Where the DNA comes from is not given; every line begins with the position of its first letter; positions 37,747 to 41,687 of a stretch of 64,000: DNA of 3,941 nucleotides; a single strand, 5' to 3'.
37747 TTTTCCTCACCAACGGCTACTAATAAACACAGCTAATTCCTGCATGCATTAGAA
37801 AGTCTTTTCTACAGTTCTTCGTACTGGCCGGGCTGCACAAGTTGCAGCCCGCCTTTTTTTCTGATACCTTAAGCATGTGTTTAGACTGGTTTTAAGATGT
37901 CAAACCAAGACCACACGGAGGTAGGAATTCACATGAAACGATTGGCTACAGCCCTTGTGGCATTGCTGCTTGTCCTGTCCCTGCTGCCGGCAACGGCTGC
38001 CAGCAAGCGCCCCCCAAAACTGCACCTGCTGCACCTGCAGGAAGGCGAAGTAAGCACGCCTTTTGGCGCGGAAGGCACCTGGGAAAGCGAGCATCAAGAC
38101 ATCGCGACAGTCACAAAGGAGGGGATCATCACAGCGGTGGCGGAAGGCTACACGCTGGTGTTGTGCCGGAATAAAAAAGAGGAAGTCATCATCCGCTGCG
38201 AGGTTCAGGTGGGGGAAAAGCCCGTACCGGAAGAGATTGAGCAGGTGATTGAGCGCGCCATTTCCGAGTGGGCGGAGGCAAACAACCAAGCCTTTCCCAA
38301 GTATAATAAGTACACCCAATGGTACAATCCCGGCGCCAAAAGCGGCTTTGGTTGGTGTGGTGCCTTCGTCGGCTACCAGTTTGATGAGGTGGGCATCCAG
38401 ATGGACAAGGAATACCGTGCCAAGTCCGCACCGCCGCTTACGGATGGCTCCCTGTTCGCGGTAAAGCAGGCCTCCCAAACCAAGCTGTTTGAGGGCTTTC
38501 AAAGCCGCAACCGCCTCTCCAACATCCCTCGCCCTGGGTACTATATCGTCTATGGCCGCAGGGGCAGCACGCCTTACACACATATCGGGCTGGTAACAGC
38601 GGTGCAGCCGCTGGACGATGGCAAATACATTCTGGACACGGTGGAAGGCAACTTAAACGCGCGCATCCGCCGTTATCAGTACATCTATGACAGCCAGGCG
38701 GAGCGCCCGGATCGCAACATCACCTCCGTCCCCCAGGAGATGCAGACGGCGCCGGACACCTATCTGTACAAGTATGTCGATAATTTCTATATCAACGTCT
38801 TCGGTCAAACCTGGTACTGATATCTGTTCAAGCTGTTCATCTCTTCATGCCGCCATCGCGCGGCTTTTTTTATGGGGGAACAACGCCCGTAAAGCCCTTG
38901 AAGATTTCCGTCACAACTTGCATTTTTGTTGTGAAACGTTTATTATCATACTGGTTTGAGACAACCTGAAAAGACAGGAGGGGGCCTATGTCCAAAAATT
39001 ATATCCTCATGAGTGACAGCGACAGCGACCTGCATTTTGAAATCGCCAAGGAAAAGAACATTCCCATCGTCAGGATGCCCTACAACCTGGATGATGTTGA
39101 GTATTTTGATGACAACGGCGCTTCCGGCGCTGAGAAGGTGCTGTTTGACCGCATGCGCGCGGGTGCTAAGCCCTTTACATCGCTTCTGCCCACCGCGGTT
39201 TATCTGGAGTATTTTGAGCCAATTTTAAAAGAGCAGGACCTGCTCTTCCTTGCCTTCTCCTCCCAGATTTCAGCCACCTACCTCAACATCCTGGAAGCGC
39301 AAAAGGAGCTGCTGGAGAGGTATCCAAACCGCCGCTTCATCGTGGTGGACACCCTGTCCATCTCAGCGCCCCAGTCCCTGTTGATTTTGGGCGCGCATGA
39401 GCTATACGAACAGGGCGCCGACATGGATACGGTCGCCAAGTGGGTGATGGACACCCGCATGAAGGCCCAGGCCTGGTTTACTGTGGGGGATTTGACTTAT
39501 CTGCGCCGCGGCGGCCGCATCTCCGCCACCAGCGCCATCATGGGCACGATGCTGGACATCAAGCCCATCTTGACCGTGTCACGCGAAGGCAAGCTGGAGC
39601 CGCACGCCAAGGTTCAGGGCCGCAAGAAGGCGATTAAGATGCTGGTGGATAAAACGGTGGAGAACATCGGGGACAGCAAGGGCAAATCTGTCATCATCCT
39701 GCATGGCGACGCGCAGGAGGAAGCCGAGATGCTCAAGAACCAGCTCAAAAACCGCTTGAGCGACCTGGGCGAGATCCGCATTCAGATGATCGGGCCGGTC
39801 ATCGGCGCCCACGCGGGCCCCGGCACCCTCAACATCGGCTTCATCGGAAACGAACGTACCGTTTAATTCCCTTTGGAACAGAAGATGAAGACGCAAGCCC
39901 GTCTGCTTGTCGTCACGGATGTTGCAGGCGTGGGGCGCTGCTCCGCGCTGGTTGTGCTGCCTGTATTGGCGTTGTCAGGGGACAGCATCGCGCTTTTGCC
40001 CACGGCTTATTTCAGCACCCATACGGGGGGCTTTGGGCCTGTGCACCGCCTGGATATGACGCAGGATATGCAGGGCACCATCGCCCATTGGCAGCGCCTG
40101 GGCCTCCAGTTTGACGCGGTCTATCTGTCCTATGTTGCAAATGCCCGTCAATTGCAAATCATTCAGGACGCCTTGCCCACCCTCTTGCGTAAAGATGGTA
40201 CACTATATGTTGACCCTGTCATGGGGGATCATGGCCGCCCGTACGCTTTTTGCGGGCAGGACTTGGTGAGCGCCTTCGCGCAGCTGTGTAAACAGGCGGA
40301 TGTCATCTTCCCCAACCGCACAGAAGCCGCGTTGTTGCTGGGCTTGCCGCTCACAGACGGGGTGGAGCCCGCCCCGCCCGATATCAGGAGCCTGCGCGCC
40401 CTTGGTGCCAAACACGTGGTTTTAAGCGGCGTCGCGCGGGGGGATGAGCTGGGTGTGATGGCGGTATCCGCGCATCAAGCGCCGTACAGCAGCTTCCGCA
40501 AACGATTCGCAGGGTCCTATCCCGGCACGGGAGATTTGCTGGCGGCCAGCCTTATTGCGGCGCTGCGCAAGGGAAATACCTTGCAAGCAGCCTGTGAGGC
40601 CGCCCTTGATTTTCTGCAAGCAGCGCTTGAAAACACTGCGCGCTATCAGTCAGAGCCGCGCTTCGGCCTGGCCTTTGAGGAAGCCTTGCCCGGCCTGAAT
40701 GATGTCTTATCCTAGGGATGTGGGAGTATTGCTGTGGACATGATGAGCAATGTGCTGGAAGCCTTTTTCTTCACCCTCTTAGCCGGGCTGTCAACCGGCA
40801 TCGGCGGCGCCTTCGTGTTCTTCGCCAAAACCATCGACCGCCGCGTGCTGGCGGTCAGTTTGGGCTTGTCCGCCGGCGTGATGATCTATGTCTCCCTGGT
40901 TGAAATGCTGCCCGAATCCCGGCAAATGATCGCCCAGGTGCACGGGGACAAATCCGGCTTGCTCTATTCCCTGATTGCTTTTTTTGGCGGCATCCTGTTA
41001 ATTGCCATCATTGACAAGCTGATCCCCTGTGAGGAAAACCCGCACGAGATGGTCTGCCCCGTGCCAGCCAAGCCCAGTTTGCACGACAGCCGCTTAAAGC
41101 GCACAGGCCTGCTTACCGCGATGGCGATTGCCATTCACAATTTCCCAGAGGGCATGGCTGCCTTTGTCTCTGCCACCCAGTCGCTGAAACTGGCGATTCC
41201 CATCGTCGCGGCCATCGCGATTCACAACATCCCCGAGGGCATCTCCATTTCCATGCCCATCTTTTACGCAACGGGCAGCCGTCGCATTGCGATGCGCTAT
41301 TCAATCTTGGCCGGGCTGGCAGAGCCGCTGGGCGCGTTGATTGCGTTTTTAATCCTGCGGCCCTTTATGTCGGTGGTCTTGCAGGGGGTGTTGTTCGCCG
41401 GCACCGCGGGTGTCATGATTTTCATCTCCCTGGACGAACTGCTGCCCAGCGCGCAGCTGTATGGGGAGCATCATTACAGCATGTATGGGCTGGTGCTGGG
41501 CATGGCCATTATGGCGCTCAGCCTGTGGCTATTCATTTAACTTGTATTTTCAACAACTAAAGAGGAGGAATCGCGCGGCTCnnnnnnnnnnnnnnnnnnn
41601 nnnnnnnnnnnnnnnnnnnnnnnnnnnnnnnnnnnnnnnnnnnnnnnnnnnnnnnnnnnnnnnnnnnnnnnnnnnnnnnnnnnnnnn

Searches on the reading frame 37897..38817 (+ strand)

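Call 83: search_protein_families(library=pfam, proteins=[window:37897-38817:+], max_evalue=0.00001)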
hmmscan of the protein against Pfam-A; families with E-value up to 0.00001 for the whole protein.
window:37897-38817:+ (307 aa): 1 family
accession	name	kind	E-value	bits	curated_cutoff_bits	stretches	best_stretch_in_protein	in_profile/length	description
PF05257.22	CHAP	-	8.2e-06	26.7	26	0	148-252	3-81/81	CHAP domain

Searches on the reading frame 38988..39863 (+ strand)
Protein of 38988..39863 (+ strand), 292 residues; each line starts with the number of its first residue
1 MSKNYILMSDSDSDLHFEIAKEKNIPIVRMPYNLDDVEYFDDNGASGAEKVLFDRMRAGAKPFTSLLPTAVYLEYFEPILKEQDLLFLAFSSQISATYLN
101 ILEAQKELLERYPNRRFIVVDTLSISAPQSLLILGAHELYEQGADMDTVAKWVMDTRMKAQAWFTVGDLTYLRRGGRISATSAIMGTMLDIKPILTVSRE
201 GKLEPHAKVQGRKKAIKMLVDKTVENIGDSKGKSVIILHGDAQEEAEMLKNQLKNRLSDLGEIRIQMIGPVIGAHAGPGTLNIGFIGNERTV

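Call 83: search_protein_families(library=pfam, proteins=[window:38988-39863:+], max_evalue=0.00001)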
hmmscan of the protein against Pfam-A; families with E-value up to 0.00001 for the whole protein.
window:38988-39863:+ (292 aa): 1 family
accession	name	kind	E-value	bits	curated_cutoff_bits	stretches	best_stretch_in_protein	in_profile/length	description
PF02645.21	DegV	-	3.1e-68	230.6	27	1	8-286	5-278/280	Uncharacterised protein, DegV family COG1307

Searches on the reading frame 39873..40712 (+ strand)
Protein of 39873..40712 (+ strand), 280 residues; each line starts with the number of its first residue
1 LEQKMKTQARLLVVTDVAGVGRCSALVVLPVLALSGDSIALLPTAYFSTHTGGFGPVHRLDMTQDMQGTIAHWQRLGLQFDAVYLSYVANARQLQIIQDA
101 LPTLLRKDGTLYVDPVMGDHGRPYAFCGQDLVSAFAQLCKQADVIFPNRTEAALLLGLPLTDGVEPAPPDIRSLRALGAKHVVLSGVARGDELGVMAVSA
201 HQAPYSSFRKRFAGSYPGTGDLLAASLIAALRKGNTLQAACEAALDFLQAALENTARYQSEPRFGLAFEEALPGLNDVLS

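Call 83: search_protein_families(library=pfam, proteins=[window:39873-40712:+], max_evalue=0.00001)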
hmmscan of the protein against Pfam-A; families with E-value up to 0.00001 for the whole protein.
window:39873-40712:+ (280 aa): 2 families
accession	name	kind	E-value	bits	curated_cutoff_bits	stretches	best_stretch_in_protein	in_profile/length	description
PF08543.17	Phos_pyr_kin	-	7.6e-17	61.9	27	1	87-258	68-238/246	Phosphomethylpyrimidine kinase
PF00294.29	PfkB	-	2.1e-08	34.3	25.8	1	131-245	173-283/302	pfkB family carbohydrate kinase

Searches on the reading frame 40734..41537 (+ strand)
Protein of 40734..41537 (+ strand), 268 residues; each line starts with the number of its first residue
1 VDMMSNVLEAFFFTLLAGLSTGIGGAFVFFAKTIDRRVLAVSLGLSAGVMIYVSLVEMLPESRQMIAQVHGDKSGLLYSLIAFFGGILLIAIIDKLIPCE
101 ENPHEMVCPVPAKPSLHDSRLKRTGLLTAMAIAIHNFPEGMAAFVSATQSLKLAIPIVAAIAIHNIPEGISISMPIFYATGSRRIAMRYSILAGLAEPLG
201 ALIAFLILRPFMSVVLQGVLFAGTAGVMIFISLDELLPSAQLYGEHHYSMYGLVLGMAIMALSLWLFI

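Call 83: search_protein_families(library=pfam, proteins=[window:40734-41537:+], max_evalue=0.00001)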
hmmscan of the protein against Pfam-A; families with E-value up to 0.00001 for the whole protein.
window:40734-41537:+ (268 aa): 1 family
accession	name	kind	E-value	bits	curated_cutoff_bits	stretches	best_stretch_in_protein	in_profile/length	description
PF02535.28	Zip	-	7.6e-36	124.4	35.1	2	116-262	169-321/323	ZIP Zinc transporter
